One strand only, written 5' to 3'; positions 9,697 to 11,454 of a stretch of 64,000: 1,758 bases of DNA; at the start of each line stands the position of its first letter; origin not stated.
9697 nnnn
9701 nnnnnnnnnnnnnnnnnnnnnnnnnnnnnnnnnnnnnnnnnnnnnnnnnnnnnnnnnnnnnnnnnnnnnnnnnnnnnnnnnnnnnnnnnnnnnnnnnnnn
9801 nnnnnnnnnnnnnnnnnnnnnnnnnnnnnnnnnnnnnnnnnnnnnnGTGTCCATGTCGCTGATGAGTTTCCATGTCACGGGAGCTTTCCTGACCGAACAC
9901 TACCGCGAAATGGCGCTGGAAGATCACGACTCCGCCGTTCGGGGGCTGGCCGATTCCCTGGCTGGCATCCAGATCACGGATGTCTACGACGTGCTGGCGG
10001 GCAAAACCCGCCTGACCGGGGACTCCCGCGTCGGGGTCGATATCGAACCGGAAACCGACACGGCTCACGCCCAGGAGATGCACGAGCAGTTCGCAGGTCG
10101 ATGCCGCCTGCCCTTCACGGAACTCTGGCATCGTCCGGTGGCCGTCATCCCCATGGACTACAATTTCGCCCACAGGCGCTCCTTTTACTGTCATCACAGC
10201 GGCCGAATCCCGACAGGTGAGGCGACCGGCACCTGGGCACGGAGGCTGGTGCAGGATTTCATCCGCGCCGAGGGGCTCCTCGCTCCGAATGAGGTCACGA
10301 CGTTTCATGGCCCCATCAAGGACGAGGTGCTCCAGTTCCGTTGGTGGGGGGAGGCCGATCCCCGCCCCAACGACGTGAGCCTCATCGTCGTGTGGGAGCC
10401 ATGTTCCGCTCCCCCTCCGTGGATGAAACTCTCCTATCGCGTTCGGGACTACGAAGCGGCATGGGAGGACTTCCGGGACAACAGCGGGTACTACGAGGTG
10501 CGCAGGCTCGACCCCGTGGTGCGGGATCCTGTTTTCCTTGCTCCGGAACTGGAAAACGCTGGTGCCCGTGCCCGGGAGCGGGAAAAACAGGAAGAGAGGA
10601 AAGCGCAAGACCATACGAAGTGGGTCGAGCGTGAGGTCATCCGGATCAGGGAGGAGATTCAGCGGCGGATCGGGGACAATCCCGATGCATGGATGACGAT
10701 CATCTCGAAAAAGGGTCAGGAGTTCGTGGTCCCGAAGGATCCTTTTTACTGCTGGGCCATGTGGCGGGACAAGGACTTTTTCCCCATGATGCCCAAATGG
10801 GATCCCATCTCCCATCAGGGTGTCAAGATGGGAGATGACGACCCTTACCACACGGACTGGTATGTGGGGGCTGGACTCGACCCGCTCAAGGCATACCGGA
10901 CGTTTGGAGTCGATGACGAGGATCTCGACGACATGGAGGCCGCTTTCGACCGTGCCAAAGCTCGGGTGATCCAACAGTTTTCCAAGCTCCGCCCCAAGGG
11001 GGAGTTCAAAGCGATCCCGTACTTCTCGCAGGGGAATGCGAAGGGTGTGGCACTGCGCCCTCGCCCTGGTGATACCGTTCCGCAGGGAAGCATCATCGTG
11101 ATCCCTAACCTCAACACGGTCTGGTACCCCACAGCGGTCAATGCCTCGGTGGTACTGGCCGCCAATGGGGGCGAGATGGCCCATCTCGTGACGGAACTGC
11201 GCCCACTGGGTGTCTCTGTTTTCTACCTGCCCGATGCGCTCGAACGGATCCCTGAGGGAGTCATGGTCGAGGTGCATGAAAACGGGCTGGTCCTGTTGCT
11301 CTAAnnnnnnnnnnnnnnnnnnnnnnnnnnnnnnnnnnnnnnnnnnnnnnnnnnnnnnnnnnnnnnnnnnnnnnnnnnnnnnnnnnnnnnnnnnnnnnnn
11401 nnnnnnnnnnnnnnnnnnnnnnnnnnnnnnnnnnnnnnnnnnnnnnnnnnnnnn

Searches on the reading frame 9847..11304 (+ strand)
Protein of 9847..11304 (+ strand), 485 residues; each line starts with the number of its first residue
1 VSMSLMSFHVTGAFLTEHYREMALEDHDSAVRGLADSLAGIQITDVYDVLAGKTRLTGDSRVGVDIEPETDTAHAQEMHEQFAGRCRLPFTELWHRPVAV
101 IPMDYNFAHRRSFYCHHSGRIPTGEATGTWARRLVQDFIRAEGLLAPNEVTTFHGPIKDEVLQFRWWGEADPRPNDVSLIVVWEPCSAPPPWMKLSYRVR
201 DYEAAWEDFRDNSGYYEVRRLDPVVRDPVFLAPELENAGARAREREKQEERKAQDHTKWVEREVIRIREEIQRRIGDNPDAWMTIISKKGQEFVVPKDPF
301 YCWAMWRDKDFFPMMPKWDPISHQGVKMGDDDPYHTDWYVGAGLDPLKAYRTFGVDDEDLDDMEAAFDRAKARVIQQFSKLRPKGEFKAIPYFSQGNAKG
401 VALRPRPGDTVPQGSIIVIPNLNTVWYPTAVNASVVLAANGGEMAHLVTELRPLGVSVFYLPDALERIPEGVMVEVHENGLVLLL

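Call 13: search_protein_families(library=pfam, proteins=[window:9847-11304:+], max_evalue=0.01)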
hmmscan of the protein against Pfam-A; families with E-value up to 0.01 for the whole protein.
window:9847-11304:+ (485 aa): 0 families

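Call 14: search_protein_families(library=phrogs, proteins=[window:9847-11304:+], max_evalue=0.001)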
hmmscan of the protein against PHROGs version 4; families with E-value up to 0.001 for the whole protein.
window:9847-11304:+ (485 aa): 1 family
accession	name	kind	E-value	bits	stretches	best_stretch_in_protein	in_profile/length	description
phrog_11532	-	unknown function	2e-30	106.9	1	253-476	338-555/586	-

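Call 51: find_encoding_contigs(protein=window:9847-11304:+, flank=10000, max_places=5)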
Protein window:9847-11304:+ (485 aa): no gene with exactly this product is on record in the collection.

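Call 117: search_dna_similar(query=window:9847-11304:+, collection=phages, mode=protein, max_evalue=0.00001, max_rows=10)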
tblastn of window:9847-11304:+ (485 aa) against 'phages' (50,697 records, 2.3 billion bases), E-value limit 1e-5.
Records with a match: 40; places in all: 40; records where one place covers at least 80% of the query: 0.
Best place of each record, by identity: <60% 40.
By first word of the organism name: Caulobacter 28; Vibrio 10; Brevundimonas 1; Virus 1.
By host as written in the record: Caulobacter vibrioides CB15 9; - 7; Caulobacter vibrioides 6; Caulobacter crescentus NA1000 6; Caulobacter crescentus 6; Vibrio tasmaniensis 1; Brevundimonas goettingensis LVF2 1; Caulobacter crescentus CB15 1; and 3 more.
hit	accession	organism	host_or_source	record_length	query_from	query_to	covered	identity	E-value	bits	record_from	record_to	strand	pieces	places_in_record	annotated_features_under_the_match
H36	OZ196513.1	Vibrio phage D93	Seawater and oysters mix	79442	276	476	41%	29.8%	2e-16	88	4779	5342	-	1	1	hypothetical protein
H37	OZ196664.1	Vibrio phage D71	Seawater and oysters mix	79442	276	476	41%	29.8%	2e-16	88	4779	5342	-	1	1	hypothetical protein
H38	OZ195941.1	Vibrio phage D81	Seawater and oysters mix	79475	276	476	41%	29.8%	2e-16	88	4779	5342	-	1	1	hypothetical protein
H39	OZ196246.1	Vibrio phage D82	Seawater and oysters mix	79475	276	476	41%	29.8%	2e-16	88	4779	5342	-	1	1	hypothetical protein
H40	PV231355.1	Caulobacter phage RBC11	Caulobacter vibrioides CB15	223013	283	476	40%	30.6%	1e-14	83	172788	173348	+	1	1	hypothetical protein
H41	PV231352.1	Caulobacter phage RBC63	Caulobacter vibrioides CB15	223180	283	476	40%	30.6%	1e-14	83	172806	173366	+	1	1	hypothetical protein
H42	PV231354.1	Caulobacter phage RBC8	Caulobacter vibrioides CB15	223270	283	476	40%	30.6%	1e-14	83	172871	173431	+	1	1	hypothetical protein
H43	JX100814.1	Caulobacter phage CcrRogue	Caulobacter vibrioides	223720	283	476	40%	30.6%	1e-14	83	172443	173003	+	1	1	hypothetical protein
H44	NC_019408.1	Caulobacter phage CcrRogue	Caulobacter vibrioides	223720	283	476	40%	30.6%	1e-14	83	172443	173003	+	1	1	hypothetical protein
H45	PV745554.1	Caulobacter phage BL64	Caulobacter vibrioides CB15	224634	283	476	40%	30.6%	1e-14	83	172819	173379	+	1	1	hypothetical protein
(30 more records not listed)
